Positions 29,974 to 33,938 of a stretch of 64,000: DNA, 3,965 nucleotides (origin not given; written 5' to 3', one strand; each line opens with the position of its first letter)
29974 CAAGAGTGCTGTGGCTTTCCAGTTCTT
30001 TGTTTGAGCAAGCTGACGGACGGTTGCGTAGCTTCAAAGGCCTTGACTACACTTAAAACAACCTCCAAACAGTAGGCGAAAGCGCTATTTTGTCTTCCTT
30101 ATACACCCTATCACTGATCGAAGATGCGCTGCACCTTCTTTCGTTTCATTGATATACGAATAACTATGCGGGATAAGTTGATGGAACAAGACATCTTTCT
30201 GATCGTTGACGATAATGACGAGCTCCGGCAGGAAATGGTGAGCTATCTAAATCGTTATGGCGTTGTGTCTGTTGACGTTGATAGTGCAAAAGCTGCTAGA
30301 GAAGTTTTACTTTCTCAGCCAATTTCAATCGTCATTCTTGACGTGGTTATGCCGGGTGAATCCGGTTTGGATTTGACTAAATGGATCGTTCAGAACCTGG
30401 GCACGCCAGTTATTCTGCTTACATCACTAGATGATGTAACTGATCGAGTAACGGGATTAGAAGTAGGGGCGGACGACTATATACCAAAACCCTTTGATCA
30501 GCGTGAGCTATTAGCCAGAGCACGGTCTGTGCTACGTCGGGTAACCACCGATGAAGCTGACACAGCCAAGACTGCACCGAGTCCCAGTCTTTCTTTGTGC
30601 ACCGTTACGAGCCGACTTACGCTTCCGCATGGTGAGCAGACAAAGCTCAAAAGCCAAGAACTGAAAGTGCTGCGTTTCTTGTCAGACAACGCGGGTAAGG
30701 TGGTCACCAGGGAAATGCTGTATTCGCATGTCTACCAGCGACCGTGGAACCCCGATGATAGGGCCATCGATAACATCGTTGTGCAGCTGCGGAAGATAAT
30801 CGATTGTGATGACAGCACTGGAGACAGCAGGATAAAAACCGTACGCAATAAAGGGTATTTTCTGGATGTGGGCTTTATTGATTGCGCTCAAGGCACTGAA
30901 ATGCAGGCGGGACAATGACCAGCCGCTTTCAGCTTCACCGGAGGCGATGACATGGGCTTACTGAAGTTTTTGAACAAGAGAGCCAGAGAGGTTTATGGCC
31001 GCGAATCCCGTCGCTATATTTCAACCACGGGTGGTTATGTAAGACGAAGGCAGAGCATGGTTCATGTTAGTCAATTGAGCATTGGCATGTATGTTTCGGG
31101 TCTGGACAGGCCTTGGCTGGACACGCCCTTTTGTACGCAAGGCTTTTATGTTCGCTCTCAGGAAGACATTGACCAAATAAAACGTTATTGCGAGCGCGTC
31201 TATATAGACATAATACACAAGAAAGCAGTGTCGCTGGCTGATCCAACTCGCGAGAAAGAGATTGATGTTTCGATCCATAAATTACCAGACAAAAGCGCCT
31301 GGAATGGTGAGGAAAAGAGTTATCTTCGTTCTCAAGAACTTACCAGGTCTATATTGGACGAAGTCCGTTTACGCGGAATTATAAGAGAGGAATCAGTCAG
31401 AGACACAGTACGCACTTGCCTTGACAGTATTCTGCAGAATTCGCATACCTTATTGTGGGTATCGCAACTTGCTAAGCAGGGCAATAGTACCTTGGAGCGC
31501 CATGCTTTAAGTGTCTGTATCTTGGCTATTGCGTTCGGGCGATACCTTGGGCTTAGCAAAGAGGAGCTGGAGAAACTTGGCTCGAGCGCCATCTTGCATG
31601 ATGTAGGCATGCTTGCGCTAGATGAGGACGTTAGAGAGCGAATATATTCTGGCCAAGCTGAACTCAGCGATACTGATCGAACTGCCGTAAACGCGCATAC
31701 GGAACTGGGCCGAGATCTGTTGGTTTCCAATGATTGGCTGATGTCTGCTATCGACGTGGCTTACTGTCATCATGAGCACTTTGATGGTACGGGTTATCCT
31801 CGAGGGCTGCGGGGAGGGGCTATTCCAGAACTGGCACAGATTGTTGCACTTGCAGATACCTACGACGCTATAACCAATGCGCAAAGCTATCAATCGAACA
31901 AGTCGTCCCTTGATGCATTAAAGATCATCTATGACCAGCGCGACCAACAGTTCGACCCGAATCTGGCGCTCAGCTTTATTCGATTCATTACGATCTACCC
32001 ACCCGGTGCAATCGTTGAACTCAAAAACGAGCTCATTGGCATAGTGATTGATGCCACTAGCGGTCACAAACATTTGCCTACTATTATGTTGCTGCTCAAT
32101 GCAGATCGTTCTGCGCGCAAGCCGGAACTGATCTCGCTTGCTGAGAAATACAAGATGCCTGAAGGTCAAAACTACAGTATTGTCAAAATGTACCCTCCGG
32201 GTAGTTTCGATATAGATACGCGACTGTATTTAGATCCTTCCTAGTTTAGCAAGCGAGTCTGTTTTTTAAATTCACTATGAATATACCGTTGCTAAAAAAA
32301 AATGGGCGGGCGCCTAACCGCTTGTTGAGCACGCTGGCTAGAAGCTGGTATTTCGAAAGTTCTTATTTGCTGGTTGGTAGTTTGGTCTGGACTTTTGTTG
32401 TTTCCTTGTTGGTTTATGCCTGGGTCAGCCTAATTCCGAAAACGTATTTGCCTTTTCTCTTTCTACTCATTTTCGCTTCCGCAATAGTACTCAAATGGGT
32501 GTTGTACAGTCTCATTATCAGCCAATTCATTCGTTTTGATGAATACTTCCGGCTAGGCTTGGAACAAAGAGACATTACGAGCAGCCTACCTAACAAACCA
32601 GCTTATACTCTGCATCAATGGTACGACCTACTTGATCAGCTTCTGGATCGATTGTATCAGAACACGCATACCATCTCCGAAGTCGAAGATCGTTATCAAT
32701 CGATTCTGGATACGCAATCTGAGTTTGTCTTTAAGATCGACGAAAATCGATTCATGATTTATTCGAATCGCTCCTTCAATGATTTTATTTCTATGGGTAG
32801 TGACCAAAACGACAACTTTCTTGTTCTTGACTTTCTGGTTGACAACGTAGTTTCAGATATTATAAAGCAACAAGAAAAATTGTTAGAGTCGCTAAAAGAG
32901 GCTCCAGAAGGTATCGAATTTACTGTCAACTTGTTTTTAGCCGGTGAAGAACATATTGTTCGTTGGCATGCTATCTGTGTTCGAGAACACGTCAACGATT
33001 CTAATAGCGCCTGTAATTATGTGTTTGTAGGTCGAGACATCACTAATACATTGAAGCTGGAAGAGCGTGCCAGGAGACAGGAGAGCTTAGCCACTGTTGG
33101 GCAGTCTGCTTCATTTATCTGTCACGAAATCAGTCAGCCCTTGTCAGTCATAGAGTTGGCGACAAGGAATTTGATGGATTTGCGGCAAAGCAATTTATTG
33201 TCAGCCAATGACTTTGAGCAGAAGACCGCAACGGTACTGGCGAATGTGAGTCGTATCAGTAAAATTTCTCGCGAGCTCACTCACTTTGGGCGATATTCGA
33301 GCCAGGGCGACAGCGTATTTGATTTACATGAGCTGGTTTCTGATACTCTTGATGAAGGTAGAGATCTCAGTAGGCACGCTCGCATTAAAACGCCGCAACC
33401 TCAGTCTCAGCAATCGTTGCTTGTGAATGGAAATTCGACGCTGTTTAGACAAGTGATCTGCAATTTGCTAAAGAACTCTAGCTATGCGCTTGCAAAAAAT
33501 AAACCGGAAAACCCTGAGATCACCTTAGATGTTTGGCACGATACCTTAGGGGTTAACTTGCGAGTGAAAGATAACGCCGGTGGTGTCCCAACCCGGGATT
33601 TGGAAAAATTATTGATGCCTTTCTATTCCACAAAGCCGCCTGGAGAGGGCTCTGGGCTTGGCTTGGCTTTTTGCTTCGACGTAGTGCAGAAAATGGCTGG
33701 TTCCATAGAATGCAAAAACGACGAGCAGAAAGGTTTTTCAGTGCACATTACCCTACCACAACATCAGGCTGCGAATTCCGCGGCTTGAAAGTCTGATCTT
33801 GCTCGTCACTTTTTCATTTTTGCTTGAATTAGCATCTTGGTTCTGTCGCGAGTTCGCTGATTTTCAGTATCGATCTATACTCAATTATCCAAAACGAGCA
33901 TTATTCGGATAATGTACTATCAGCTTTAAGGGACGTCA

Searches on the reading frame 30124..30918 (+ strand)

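Call 69: search_protein_families(library=pfam, proteins=[window:30124-30918:+], max_evalue=0.00001)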
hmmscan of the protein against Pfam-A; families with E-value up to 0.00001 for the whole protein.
window:30124-30918:+ (264 aa): 2 families
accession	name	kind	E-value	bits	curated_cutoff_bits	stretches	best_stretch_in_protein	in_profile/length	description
PF00072.30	Response_reg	-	1.6e-25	89.8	30.2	1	26-133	2-110/111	Response regulator receiver domain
PF00486.34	Trans_reg_C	-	6.2e-18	65.1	26.2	1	170-247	1-77/77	Transcriptional regulatory protein, C terminal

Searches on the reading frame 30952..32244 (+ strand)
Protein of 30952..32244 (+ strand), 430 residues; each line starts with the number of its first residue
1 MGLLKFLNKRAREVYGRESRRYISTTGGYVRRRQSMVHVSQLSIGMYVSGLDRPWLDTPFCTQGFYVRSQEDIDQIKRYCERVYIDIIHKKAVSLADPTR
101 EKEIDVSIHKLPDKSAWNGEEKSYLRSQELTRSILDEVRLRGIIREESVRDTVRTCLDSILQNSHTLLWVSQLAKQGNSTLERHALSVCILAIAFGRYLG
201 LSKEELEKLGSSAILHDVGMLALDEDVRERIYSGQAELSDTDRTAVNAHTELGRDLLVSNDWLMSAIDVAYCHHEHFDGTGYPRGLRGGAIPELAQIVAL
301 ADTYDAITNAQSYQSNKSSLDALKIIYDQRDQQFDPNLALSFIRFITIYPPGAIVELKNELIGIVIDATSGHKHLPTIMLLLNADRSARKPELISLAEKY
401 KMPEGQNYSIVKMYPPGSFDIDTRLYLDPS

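Call 69: search_protein_families(library=pfam, proteins=[window:30952-32244:+], max_evalue=0.00001)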
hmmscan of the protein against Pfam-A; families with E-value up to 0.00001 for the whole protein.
window:30952-32244:+ (430 aa): 3 families
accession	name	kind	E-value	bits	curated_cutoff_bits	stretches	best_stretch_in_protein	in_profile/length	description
PF13487.12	HD_5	-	3.4e-27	95.7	27.2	1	171-338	4-170/170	HD domain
PF11871.13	DUF3391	-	6e-22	79.1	27.8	1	37-141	4-128/136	Domain of unknown function (DUF3391)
PF01966.28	HD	-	1.7e-10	41.6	22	1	183-306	3-115/116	HD domain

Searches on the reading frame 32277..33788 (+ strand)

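Call 69: search_protein_families(library=pfam, proteins=[window:32277-33788:+], max_evalue=0.00001)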
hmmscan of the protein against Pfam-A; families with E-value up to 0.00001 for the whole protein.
window:32277-33788:+ (503 aa): 2 families
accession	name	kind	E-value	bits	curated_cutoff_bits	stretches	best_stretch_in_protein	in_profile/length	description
PF02518.31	HATPase_c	-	5.6e-17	62.6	26.4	1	386-496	2-110/111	Histidine kinase-, DNA gyrase B-, and HSP90-like ATPase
PF14501.12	HATPase_c_5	-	1.3e-06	28.7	22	0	392-494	8-102/102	GHKL domain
